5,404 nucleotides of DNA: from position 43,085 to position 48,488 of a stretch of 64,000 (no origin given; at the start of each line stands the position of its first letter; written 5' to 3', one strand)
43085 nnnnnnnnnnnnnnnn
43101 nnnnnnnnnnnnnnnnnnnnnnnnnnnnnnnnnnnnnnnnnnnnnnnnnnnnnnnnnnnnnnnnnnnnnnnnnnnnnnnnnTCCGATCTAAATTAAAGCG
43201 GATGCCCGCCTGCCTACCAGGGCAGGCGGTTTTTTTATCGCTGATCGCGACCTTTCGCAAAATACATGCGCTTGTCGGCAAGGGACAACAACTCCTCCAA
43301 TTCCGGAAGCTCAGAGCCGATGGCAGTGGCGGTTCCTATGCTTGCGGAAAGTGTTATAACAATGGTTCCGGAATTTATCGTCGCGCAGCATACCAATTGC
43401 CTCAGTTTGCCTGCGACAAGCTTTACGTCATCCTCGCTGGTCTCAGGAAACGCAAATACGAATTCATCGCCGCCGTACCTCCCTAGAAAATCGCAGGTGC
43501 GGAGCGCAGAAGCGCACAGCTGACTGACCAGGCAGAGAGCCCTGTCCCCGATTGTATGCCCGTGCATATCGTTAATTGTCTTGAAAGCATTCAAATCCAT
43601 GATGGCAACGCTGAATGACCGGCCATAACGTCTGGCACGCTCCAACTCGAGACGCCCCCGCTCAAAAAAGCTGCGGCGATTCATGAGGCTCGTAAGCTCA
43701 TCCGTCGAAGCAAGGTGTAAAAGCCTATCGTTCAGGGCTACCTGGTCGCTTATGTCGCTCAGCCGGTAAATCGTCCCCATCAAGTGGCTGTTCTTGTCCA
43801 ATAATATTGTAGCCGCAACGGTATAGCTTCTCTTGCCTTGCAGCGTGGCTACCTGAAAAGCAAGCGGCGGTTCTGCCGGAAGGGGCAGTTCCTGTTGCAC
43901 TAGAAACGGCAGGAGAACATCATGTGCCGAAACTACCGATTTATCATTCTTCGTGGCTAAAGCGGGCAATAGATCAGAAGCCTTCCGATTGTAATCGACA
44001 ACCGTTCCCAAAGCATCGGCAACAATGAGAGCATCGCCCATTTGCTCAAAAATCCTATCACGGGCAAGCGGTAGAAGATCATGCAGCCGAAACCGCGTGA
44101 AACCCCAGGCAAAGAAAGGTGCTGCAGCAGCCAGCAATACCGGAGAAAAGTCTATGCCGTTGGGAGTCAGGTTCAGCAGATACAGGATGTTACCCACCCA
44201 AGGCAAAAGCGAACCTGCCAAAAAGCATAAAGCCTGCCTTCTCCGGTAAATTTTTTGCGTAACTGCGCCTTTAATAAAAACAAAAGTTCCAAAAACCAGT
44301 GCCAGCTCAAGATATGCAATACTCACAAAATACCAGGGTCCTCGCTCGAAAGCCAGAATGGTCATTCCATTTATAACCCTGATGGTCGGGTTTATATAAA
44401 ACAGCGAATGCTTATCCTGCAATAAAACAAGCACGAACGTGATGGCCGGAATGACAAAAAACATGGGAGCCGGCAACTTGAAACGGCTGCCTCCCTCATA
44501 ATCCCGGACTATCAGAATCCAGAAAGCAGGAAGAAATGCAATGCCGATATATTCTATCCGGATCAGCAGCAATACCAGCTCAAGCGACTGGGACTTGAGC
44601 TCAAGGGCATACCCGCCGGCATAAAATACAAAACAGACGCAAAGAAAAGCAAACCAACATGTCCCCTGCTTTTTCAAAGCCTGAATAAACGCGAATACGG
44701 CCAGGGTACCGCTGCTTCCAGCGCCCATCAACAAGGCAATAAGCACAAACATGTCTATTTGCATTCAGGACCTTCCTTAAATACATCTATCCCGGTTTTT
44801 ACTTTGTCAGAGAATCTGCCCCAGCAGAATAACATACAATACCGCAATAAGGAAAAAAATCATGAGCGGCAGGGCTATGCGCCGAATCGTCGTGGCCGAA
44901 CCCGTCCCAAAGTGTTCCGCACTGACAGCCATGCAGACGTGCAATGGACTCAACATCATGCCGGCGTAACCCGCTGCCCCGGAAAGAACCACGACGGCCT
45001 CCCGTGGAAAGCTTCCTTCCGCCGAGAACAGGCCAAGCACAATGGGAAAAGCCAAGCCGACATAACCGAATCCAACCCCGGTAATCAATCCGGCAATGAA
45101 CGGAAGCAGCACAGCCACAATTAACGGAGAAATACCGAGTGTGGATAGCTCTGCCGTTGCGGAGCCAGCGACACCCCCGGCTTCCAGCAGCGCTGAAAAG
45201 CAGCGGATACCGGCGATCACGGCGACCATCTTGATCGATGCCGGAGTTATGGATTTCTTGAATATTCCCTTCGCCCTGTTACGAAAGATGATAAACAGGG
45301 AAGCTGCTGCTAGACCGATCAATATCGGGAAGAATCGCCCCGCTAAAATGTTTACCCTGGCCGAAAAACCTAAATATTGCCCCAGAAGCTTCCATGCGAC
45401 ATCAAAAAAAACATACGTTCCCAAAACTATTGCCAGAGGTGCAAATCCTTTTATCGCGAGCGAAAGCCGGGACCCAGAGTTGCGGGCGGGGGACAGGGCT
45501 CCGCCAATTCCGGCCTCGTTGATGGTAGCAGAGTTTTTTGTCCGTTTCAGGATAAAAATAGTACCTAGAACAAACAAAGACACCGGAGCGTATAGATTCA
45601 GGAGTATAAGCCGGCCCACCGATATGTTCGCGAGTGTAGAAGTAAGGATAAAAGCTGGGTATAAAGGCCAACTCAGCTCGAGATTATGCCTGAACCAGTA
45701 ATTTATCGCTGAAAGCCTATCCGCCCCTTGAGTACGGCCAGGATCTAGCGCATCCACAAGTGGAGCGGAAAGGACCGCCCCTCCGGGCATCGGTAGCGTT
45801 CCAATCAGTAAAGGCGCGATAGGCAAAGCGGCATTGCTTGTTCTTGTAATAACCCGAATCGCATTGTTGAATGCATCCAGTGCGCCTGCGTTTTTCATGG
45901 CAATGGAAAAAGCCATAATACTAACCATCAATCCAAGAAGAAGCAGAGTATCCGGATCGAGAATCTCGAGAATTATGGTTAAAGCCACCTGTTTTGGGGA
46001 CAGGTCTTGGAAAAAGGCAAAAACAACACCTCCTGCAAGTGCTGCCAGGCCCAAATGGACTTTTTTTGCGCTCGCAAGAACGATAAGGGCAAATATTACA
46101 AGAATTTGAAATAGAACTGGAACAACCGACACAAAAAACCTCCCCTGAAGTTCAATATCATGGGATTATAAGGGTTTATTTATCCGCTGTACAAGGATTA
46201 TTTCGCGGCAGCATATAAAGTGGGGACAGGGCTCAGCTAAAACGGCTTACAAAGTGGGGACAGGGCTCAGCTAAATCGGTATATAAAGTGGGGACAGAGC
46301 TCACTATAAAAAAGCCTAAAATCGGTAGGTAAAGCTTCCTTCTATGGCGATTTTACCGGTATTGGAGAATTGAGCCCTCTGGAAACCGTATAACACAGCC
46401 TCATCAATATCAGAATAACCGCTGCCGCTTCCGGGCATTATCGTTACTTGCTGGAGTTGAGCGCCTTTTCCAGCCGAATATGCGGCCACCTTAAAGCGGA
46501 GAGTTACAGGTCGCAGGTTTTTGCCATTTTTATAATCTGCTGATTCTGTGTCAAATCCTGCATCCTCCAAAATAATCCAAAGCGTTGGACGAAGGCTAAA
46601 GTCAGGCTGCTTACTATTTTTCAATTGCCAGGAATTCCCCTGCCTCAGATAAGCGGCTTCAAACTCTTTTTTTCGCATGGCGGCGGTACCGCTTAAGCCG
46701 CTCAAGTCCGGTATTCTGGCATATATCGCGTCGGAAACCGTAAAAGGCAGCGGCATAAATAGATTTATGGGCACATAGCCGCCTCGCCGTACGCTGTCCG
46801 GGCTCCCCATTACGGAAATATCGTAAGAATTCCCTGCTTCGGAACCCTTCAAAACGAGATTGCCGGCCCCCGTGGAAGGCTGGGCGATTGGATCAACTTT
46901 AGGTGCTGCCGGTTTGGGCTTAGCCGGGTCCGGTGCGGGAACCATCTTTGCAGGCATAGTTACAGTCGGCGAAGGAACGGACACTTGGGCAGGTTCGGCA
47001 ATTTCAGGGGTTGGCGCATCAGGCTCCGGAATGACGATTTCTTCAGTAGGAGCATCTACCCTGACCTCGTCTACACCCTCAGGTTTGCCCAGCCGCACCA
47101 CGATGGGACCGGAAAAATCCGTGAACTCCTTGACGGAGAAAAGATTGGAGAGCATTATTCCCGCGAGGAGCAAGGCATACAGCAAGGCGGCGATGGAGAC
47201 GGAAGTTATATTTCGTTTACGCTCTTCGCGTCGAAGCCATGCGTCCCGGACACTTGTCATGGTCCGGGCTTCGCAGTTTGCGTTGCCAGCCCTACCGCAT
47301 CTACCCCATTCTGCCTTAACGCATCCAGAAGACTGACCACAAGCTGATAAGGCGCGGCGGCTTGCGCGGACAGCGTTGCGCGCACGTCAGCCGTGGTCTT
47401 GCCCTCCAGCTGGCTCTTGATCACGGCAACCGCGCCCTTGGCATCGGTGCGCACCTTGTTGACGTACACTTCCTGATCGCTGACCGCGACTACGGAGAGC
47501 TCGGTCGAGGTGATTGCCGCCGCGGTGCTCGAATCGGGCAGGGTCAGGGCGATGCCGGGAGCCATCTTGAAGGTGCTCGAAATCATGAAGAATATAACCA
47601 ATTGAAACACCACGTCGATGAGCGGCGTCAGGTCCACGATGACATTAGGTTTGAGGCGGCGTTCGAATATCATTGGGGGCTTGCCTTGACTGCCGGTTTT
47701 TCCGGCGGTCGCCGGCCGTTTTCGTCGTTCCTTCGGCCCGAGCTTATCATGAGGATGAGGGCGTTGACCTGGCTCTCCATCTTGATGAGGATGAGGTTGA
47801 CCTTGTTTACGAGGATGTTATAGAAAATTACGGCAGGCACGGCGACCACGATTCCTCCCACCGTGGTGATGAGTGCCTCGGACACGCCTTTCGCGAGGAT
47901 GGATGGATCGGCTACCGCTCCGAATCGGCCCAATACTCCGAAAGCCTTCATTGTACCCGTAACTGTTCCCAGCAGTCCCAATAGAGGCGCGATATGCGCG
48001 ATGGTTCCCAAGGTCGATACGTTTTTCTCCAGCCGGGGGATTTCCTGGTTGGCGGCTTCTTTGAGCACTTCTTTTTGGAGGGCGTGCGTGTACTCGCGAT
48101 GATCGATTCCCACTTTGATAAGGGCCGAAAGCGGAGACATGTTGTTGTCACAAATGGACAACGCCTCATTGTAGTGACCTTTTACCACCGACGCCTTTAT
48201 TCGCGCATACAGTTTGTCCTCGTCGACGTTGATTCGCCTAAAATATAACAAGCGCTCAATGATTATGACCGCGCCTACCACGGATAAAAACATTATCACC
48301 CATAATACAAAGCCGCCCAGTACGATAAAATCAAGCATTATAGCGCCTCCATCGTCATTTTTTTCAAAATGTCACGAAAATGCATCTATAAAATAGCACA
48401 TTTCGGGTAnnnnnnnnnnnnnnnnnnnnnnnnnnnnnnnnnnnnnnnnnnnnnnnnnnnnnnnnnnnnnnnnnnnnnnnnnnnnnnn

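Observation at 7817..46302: A 12-13-nt word, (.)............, is massively over-represented in genes and between genes, in both orientations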

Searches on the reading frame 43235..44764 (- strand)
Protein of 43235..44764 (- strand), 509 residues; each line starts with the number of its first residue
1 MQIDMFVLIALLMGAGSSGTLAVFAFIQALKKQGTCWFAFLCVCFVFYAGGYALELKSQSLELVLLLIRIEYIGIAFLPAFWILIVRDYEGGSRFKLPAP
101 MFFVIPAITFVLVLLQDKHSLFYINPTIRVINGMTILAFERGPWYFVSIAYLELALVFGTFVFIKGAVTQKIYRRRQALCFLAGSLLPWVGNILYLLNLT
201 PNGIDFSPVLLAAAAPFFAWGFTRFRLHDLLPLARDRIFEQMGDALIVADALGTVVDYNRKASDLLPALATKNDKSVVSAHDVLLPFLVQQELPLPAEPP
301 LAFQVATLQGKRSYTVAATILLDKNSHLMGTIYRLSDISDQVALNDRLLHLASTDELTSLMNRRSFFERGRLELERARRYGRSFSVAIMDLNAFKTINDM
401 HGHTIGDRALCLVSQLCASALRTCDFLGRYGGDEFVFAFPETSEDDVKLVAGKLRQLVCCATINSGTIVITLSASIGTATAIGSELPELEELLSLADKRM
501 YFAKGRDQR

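Call 7: search_protein_families(library=pfam, proteins=[window:43235-44764:-])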
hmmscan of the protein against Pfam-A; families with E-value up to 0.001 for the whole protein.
window:43235-44764:- (509 aa): 2 families
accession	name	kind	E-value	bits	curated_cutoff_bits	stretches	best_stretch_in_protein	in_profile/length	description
PF16927.11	HisKA_7TM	-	4.6e-48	164.4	28.6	1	15-232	6-224/224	N-terminal 7TM region of histidine kinase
PF00990.26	GGDEF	-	6.5e-33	114.2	23.8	1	352-506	1-157/161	Diguanylate cyclase, GGDEF domain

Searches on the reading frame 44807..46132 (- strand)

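Call 7: search_protein_families(library=pfam, proteins=[window:44807-46132:-])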
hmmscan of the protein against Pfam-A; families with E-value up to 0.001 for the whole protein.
window:44807-46132:- (441 aa): 1 family
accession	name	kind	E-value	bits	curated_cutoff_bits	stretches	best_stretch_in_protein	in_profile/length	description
PF04165.18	DUF401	-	3.1e-46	158.9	24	1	3-432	4-388/393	Protein of unknown function (DUF401)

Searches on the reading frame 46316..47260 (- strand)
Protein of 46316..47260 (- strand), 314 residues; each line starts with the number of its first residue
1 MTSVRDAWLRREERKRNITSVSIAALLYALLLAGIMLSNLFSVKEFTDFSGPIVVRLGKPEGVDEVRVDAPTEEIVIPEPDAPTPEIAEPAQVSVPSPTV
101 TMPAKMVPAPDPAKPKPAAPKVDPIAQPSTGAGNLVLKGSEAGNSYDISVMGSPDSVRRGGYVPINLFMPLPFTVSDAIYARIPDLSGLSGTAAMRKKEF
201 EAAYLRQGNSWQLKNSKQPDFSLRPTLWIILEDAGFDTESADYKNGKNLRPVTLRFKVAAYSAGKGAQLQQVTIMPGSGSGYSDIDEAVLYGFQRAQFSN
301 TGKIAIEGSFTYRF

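Call 59: search_protein_families(library=pfam, proteins=[window:46316-47260:-])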
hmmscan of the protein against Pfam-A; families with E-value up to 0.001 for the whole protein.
window:46316-47260:- (314 aa): 0 families

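Call 66: find_encoding_contigs(protein=window:46316-47260:-, flank=4000, max_places=10)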
Protein window:46316-47260:- (314 aa): 2 contigs read that carry it; 1 place shown.
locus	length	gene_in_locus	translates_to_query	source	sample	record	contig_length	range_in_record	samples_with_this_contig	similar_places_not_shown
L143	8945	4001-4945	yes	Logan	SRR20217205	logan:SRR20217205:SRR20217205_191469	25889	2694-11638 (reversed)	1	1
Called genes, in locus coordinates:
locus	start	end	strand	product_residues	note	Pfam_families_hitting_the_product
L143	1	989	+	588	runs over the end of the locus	PF00664:ABC_membrane, PF00005:ABC_tran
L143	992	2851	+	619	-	PF00664:ABC_membrane, PF00005:ABC_tran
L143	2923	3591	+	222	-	PF01618:MotA_ExbB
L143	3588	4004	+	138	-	PF02472:ExbD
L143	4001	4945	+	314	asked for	-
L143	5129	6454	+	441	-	PF04165:DUF401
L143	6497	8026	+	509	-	PF16927:HisKA_7TM, PF00990:GGDEF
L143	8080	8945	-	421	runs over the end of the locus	PF01145:Band_7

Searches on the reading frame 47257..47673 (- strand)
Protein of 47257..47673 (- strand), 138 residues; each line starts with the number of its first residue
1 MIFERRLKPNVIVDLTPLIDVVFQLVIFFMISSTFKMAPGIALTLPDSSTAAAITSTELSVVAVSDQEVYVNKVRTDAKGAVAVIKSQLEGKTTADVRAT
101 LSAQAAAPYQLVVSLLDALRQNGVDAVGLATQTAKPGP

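Call 59: search_protein_families(library=pfam, proteins=[window:47257-47673:-])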
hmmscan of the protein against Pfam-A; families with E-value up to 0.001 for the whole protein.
window:47257-47673:- (138 aa): 1 family
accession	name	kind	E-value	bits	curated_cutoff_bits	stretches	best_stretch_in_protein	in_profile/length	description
PF02472.21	ExbD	-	1.9e-22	80.1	25.4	1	13-133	8-127/128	Biopolymer transport protein ExbD/TolR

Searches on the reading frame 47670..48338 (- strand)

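Call 59: search_protein_families(library=pfam, proteins=[window:47670-48338:-])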
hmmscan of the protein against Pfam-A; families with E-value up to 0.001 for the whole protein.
window:47670-48338:- (222 aa): 1 family
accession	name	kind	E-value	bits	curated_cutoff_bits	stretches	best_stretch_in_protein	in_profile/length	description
PF01618.21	MotA_ExbB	-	1.3e-31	109.4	22.9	1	68-188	4-126/127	MotA/TolQ/ExbB proton channel family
